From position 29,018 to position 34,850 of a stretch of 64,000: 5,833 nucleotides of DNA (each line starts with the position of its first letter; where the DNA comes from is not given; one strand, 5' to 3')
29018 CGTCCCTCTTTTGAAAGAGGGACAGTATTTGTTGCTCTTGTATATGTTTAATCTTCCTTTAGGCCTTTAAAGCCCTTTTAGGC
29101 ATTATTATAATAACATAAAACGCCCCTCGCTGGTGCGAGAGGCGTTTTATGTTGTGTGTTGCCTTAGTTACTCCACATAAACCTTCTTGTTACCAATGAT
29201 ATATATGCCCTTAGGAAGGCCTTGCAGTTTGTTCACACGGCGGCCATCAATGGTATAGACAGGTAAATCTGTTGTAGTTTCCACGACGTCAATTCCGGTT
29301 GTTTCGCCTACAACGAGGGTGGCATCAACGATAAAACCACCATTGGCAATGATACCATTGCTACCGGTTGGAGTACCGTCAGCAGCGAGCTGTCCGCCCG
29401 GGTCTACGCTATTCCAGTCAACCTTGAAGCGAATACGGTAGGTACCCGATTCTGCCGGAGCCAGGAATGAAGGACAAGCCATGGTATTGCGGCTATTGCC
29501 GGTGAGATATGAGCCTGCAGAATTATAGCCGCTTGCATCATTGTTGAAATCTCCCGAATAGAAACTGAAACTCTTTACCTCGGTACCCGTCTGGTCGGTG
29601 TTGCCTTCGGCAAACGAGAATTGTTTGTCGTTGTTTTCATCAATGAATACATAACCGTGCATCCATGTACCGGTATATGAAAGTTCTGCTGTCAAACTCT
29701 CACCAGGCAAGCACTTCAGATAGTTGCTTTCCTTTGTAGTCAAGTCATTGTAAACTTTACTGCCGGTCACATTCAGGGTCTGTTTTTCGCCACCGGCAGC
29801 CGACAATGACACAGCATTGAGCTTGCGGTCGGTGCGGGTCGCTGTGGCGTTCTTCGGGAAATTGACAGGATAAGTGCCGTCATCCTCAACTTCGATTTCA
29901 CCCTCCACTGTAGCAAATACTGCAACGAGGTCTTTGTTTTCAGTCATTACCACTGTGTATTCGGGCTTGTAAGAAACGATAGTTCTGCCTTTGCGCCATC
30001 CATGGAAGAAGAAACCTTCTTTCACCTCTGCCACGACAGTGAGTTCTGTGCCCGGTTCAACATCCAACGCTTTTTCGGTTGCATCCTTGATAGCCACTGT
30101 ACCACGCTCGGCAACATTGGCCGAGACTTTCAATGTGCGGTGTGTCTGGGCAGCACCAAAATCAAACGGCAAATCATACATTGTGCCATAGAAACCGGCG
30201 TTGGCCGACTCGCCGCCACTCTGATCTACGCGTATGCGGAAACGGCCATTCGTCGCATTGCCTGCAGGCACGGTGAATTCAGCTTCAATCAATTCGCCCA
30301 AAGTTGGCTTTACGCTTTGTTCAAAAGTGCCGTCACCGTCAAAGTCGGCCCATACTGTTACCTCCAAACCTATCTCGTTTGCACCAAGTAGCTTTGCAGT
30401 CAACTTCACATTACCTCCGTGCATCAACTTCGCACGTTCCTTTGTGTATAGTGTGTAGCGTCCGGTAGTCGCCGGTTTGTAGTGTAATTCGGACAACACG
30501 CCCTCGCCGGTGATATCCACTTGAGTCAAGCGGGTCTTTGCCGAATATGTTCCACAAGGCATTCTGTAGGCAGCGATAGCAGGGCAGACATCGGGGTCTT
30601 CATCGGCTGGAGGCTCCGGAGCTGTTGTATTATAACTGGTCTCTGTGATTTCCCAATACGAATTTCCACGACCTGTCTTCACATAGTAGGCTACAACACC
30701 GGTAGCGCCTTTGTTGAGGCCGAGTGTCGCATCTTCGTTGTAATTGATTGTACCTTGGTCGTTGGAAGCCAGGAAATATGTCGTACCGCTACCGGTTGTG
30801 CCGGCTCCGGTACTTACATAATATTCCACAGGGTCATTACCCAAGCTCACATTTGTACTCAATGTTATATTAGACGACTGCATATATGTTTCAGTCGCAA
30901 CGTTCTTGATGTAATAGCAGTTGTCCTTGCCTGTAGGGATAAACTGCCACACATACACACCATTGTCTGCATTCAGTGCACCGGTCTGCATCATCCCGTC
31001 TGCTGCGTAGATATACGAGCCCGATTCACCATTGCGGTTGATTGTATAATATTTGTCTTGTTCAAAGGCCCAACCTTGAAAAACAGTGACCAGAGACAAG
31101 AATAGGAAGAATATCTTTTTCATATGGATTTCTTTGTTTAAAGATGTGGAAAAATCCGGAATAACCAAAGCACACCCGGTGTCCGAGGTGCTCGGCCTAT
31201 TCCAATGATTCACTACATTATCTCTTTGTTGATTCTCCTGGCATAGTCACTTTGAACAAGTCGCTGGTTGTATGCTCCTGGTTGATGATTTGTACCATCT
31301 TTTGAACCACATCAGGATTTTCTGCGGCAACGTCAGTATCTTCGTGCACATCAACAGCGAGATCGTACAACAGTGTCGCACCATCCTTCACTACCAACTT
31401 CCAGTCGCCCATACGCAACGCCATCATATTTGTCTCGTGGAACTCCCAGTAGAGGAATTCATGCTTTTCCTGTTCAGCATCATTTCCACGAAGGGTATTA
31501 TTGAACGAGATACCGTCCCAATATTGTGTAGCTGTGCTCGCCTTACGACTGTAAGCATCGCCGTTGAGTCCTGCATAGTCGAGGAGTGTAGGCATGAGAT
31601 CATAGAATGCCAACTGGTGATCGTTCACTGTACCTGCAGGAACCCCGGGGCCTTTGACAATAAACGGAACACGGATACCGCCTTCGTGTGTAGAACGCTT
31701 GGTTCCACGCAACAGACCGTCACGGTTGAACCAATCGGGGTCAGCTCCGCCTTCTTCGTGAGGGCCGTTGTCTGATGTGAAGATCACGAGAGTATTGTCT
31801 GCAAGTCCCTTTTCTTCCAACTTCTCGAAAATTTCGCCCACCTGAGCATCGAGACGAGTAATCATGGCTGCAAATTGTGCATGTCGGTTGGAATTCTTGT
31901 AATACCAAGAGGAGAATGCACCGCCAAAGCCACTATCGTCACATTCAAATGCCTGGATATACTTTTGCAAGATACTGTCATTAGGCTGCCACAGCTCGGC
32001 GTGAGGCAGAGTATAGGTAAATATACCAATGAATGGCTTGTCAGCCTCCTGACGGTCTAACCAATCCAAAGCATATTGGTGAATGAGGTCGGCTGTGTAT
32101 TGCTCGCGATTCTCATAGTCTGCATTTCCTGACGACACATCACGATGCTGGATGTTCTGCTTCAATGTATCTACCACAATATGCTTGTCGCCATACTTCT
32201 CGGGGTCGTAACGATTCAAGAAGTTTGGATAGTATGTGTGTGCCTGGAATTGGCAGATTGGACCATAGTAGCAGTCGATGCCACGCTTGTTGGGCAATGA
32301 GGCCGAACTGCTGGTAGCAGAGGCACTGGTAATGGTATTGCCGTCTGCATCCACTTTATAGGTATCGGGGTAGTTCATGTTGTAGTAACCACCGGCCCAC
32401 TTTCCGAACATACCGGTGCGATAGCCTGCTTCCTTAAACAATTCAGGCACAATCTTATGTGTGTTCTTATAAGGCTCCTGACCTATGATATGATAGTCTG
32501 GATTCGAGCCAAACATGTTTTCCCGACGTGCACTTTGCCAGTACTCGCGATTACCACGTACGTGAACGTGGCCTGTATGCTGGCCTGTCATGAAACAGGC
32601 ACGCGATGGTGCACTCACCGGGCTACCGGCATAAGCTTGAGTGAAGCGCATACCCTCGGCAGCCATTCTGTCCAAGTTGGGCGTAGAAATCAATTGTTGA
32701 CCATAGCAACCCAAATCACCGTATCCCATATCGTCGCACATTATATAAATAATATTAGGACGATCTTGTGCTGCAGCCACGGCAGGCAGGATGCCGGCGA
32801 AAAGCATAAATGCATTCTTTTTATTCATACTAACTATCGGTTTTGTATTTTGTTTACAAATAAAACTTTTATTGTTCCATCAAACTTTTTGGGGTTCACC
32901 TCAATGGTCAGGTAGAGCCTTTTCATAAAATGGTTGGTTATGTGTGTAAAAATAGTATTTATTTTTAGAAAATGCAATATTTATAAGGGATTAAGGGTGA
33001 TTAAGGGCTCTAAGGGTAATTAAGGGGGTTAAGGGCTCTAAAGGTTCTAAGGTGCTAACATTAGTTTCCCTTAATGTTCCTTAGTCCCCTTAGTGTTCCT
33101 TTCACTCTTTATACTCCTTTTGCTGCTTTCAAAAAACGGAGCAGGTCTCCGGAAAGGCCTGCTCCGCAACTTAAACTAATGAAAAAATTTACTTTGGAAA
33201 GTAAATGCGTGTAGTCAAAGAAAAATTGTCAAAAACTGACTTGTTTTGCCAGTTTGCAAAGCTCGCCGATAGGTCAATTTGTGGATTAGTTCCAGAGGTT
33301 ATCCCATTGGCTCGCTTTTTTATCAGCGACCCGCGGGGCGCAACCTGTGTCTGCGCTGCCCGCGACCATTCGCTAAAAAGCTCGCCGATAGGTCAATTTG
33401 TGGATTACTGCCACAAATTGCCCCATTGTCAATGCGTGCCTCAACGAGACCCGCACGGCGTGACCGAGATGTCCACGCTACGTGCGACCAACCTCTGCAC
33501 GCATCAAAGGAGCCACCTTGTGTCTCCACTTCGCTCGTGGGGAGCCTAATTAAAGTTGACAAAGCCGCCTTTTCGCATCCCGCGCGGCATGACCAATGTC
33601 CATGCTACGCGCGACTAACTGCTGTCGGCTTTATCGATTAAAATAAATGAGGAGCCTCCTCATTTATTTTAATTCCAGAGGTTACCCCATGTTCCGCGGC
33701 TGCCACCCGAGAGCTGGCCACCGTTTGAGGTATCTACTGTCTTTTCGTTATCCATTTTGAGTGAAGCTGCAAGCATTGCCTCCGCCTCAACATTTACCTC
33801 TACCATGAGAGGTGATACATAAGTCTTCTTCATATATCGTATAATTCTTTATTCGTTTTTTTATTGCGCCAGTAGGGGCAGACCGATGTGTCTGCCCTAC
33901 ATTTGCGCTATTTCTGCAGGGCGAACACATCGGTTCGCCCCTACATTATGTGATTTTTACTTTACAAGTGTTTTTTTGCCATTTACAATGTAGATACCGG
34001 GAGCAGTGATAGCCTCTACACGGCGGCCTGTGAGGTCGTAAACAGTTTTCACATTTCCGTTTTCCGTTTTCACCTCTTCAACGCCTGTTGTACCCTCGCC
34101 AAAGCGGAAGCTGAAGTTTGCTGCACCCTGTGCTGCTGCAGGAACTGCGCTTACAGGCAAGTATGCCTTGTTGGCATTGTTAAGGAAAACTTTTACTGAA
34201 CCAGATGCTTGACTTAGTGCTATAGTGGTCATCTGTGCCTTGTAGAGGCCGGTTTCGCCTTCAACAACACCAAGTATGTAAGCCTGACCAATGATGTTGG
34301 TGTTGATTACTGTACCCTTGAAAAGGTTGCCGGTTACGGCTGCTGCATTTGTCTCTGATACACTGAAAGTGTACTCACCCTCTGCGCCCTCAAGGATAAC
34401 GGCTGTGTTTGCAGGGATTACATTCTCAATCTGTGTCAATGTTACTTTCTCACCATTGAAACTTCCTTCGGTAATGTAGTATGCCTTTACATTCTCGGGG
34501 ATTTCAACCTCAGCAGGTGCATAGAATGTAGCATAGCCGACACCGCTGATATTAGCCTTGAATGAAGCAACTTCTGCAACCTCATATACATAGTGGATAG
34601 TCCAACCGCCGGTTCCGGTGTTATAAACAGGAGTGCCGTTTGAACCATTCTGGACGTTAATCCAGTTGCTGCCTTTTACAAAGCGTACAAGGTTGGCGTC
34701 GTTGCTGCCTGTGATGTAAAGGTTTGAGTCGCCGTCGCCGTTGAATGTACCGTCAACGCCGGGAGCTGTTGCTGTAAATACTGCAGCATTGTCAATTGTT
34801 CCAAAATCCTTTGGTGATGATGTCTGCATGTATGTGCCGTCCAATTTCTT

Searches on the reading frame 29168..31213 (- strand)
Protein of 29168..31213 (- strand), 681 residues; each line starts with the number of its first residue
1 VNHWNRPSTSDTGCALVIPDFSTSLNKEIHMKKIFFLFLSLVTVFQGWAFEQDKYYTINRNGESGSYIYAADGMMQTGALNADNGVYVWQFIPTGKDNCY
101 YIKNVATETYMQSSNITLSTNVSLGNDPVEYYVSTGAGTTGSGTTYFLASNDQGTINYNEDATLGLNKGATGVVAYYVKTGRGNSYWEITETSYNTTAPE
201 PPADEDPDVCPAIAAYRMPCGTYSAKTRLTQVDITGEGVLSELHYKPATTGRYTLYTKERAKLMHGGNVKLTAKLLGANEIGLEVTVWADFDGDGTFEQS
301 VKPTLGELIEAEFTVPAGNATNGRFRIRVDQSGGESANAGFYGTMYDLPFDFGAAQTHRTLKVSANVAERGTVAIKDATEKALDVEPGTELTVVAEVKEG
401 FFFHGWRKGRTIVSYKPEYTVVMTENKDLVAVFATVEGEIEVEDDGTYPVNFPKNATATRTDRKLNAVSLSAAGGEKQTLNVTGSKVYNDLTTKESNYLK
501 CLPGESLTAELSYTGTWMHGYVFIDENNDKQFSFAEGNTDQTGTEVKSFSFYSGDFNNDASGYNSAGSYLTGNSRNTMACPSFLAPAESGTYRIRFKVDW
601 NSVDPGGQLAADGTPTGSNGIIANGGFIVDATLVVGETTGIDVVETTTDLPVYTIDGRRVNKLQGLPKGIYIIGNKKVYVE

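Call 35: search_protein_families(library=pfam, proteins=[window:29168-31213:-], max_evalue=0.01)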
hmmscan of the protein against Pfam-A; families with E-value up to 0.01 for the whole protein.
window:29168-31213:- (681 aa): 3 families
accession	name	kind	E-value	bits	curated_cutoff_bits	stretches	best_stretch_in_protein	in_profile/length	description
PF20009.4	GEVED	-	2.7e-08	34.9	24.4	1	285-339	2-61/78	GEVED domain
PF18998.6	Flg_new_2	-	6.6e-07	29.7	23.6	1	363-435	3-71/73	Divergent InlB B-repeat domain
PF14200.12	RicinB_lectin_2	-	0.0012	20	25.6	1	46-114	3-76/89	Ricin-type beta-trefoil lectin domain-like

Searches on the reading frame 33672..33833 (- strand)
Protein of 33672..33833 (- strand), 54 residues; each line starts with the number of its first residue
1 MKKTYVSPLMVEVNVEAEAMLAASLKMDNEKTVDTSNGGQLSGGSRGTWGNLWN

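Call 7: search_protein_families(library=ncbifam, proteins=[window:33672-33833:-], max_evalue=10)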
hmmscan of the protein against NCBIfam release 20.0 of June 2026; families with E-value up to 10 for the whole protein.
seq(54 aa): 0 families

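Call 8: search_protein_families(library=pfam, proteins=[window:33672-33833:-], max_evalue=10)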
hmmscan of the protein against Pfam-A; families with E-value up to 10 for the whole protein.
seq(54 aa): 0 families

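Call 61: predict_structure(alignment_id=A4)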
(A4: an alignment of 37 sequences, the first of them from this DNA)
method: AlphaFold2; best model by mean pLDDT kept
length: 54 residues; sequences in the alignment: 37
mean_pLDDT: 57.6   pTM: 0.15
mean pLDDT of the five models: 57.6, 57.6, 57.4, 56.3, 53.6
residues with pLDDT >= 90: 0; 70-90: 8; 50-70: 43; < 50: 3
segments of 3 or more residues with pLDDT < 50: none
pLDDT, mean of each block of 10 residues (from residue 1): 70 58 53 53 55 55
secondary structure, 60 per line:
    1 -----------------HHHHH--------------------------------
elements in order: H18-22
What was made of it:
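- On RiPP precursor peptide (general): The peptide is predicted to be disordered (call 61).
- AlphaFold gives pLDDT 57.6 and pTM 0.15 (call 61).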

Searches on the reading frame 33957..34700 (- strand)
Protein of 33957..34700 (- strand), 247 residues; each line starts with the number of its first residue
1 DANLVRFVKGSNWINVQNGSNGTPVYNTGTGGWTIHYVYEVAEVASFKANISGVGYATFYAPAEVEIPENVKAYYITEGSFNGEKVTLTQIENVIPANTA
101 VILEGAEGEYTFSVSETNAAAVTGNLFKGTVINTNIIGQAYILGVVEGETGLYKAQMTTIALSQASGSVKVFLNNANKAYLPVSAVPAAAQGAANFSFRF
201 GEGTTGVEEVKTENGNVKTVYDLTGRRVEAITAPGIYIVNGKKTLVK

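Call 42: search_solved_structures(query=window:33957-34700:-, max_evalue=1, show_alignments=2)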
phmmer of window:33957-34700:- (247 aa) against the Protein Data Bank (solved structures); distinct sequences matched with E-value up to 1: 3.
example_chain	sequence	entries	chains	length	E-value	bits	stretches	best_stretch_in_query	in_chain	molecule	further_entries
6thk_A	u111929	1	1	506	0.22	14.5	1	92-139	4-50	Pyocin S5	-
1ri6_A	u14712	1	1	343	0.32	13.9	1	70-119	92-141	putative isomerase ybhE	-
2pa8_L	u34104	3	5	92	0.81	12.6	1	46-96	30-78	DNA-directed RNA polymerase subunit L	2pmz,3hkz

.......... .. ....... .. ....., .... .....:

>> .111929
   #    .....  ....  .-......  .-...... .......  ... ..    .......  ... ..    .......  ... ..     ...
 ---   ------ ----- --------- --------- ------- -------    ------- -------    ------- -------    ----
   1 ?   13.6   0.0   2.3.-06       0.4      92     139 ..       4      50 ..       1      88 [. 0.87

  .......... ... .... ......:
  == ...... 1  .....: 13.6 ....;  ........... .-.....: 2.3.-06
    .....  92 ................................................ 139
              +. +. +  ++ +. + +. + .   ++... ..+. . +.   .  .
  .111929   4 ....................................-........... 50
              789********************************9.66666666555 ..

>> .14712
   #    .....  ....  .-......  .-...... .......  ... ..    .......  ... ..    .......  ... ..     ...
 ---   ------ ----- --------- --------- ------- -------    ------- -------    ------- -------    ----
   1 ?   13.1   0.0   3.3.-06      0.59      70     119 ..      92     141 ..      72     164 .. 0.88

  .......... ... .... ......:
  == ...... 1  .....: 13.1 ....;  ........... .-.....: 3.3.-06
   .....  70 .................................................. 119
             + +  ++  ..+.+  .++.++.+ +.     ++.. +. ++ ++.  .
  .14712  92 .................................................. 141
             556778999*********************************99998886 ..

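Call 47: search_protein_families(library=pfam, proteins=[window:33957-34700:-], max_evalue=10)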
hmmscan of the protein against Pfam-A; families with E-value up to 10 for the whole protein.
window:33957-34700:- (247 aa): 1 family
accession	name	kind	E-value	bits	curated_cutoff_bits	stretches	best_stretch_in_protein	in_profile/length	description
PF13860.13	FlgD_ig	-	0.076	13.4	27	0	106-119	65-78/79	FlgD Ig-like domain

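Call 48: search_protein_families(library=ncbifam, proteins=[window:33957-34700:-], max_evalue=10)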
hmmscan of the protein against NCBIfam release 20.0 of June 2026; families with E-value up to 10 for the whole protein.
window:33957-34700:- (247 aa): 1 family
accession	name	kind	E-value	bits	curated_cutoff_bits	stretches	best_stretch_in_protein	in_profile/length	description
TIGR00786.1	dctM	subfamily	0.075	11.8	268.45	1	47-140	87-168/405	TRAP transporter large permease subunit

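Call 63: predict_structure(alignment_id=A3)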
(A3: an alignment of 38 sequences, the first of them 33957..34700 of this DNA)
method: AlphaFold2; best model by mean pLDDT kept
length: 247 residues; sequences in the alignment: 38
mean_pLDDT: 84.1   pTM: 0.68
mean pLDDT of the five models: 84.1, 83.5, 83.1, 82.1, 80.0
residues with pLDDT >= 90: 144; 70-90: 46; 50-70: 42; < 50: 15
segments of 3 or more residues with pLDDT < 50: 203-212, 214-216
pLDDT, mean of each block of 10 residues (from residue 1): 54 64 65 58 89 97 97 96 93 97 98 96 97 97 95 96 92 97 96 88 49 54 78 82 75
secondary structure, 60 per line:
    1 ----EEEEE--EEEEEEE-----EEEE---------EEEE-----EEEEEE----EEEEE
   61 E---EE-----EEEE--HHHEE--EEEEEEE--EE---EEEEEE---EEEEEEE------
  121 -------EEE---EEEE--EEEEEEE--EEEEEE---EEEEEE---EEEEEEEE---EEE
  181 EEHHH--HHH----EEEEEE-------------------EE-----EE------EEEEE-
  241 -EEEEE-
elements in order: E5-9 E12-18 E24-27 E37-40 E46-51 E56-61 E72-75 E85-91 E99-104 E108-114 E128-130 E134-137 E140-146 E149-154 E158-163 E167-174 E178-182 E195-200 E235-239 E242-246
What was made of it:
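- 33957..34580 (-): 3' end of the 586-aa gene, encoding the conserved all-beta module plus the CTD-like tail (residues about 380-586). The whole gene is 33957..35717. In the AlphaFold model the module domain has pLDDT above 90 and is followed by a disordered linker and a short beta tail (call 63).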

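Call 66: fold_search(model_id=the predicted structure, library=pdb)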
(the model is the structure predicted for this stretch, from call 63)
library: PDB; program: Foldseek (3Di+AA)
matches with E <= 10: 387; with E <= 0.001: 0
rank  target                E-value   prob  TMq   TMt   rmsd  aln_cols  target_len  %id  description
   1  9pr9_C                3.3e-01  0.06  0.09  0.05  16.1       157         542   12  Crystal structure of the Clostridiodes difficile CspA homodimer (released 2026-01-21)
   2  8wc1                  3.6e-01  0.07  0.10  0.15  19.3       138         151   14  A carbohydrate binding domain of a putative pectate lyase (released 2024-09-18)
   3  9pr9_A                3.8e-01  0.07  0.10  0.06  16.6       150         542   12  Crystal structure of the Clostridiodes difficile CspA homodimer (released 2026-01-21)
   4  4elk_A                4.9e-01  0.06  0.11  0.13  18.8       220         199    6  Crystal structure of the Hy19.3 type II NKT TCR (released 2012-07-25)
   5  9pr8_A                5.5e-01  0.07  0.10  0.06  15.8       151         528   12  Crystal Structure of the Clostridiodes difficile CspC-CspA heterodimer. (released 2026-01-21)
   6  6iol_K                6.7e-01  0.06  0.14  0.11  16.9       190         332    9  Cryo-EM structure of multidrug efflux pump MexAB-OprM (60 degree state) (released 2019-04-03)
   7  4kku_A                6.7e-01  0.03  0.11  0.11  26.3       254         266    9  Structure of BesA (Selenomethinone derivative - P212121) (released 2013-07-10)
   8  4kku_C                7.0e-01  0.05  0.13  0.12  26.4       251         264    8  Structure of BesA (Selenomethinone derivative - P212121) (released 2013-07-10)
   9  5jrm                  7.4e-01  0.06  0.12  0.14  17.3       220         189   11  Crystal Structure of a Xylanase at 1.56 Angstroem resolution (released 2017-05-24)
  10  4kkt_D                7.8e-01  0.05  0.13  0.12  26.1       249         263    8  Crystal Structure of BesA (P21 form) (released 2013-07-10)
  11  4kku_B                7.8e-01  0.04  0.12  0.12  26.2       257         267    8  Structure of BesA (Selenomethinone derivative - P212121) (released 2013-07-10)
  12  8qdo_A                8.6e-01  0.06  0.12  0.07  22.2       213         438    8  Crystal structure of the tegument protein UL82 (pp71) from Human Cytomegalovirus (released 2024-02-28)
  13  8vni                  9.6e-01  0.08  0.12  0.14  14.4       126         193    9  A ligand-free crystal structure of mercaptosuccinate dioxygenase (released 2026-01-14)
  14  4kkt_A                9.6e-01  0.03  0.12  0.12  26.1       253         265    8  Crystal Structure of BesA (P21 form) (released 2013-07-10)
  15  3c12                  1.0e+00  0.04  0.08  0.13  16.7       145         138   17  Crystal Structure of FlgD from Xanthomonas campestris: Insights into the Hook Capping Essential for Flagellar Assembly (released 2008-12-09)
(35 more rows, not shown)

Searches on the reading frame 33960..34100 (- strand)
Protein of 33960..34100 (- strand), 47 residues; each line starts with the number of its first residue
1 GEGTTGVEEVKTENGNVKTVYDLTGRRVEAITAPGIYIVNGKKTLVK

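Call 81: search_solved_structures(query=A5, max_evalue=10, show_alignments=3)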
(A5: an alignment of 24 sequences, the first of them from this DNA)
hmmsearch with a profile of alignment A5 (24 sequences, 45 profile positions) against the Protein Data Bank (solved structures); distinct sequences matched with E-value up to 10: 25.
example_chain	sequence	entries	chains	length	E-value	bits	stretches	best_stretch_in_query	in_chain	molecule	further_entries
4kca_A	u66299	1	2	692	1.8e-09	40.2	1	3-43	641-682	Endo-1,5-alpha-L-arabinanase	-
7jvi_A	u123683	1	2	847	0.0015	21.2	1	15-42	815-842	Beta-helix domain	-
5hfs_A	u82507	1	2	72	0.061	16.1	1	17-36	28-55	Gingipain R2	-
7pq4_A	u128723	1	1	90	0.095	15.5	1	17-35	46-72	Arginine-specific cysteine proteinase (Arg-gingipain)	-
5ag8_A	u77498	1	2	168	0.18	14.5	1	17-35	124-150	GINGIPAIN R2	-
3w67_A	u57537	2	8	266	0.27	14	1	6-29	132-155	Alpha-tocopherol transfer protein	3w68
6fnz_A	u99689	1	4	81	0.32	13.8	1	4-28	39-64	Neuronal migration protein doublecortin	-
6rf2_C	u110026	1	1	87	0.37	13.6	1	4-28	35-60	Neuronal migration protein doublecortin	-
5ip4_D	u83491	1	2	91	0.4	13.5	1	4-28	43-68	Neuronal migration protein doublecortin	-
2omw_B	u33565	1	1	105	0.57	13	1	8-38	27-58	Epithelial-cadherin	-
1suh_A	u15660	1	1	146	0.82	12.5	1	8-38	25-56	EPITHELIAL CADHERIN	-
3q2n_A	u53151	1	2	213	0.97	12.2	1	8-38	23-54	Cadherin-1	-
3qrb_A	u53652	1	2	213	1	12.2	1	8-38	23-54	Cadherin-1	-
1q1p_A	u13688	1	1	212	1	12.2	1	8-38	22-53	Epithelial-cadherin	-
3lnf_A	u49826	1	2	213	1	12.2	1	8-38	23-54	Cadherin-1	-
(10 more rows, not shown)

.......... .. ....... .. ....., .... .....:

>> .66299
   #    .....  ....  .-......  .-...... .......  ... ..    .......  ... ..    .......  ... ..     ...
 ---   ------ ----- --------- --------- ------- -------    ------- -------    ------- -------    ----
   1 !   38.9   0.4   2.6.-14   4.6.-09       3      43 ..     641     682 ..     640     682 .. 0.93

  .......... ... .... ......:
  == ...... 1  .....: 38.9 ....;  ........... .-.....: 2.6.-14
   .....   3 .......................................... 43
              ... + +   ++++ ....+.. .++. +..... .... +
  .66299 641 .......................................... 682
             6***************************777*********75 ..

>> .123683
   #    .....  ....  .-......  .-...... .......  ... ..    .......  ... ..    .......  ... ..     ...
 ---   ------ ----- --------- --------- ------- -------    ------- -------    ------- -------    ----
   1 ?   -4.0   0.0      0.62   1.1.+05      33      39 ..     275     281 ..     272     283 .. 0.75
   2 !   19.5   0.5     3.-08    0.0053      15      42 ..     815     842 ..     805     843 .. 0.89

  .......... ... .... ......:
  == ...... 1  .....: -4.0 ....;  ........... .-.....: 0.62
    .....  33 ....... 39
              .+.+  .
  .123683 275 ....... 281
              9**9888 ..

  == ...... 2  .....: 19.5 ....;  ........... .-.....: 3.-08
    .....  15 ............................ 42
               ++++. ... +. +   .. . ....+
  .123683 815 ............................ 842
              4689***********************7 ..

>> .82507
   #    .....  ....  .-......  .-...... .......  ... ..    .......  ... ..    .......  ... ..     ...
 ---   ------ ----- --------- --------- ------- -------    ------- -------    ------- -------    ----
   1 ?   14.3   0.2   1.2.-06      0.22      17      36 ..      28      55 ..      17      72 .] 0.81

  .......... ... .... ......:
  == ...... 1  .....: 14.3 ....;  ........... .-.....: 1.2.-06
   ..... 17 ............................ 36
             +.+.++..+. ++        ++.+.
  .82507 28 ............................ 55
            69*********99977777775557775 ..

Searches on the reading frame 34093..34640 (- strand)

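Call 46: find_homologous_proteins(query=window:34093-34640:-, max_evalue=0.00001)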
Query window:34093-34640:- (182 aa): 41 proteins with E <= 0.00001 among 223 candidates.
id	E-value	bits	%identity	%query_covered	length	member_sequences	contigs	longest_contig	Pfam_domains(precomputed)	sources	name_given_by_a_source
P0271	5.2e-64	233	64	98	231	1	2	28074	-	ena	-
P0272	2.2e-55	205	73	79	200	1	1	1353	-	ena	-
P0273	5.3e-48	181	79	63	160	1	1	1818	-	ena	-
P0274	5.5e-48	181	60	89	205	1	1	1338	-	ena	-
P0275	5.8e-48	181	81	62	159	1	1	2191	-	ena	-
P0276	7.4e-48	181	81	63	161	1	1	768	-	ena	-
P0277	1.9e-37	147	48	99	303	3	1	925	-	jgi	jgi:hypothetical protein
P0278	5.9e-36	142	49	94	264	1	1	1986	-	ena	-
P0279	1.5e-33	134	50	86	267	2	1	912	-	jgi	jgi:hypothetical protein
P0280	2.5e-30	124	50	91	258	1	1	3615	-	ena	-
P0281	4.7e-29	120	52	79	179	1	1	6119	-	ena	-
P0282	8.2e-29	119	47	87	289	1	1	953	-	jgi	jgi:hypothetical protein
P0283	2.2e-28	117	49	91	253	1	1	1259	-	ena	-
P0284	2.0e-27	114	48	88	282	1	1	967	-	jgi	jgi:hypothetical protein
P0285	2.0e-27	114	49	90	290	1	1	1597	-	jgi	jgi:hypothetical protein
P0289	2.6e-25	107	49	88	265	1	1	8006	PF19886.5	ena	-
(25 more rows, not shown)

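Call 47: search_protein_families(library=pfam, proteins=[P0289, P0271], max_evalue=10)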
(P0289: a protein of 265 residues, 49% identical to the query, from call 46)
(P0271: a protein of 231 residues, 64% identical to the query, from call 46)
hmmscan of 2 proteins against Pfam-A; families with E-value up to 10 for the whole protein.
P0289 (265 aa): 2 families
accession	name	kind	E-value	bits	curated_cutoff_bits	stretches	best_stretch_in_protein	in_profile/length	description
PF19886.4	DUF6359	-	2.3e-22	79.3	23.2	1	2-78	31-106/110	Domain of unknown function (DUF6359)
PF22392.1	Cmr7b-like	-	0.062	13.5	26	1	84-136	112-168/184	Cmr7b-like, BtrG-like domain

P0271 (231 aa): 0 families

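Call 48: search_protein_families(library=ncbifam, proteins=[P0289, P0271], max_evalue=10)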
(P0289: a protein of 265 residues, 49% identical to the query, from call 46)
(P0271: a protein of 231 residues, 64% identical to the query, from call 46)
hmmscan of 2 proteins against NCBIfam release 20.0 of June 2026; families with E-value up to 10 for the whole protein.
P0289 (265 aa): 0 families

P0271 (231 aa): 0 families
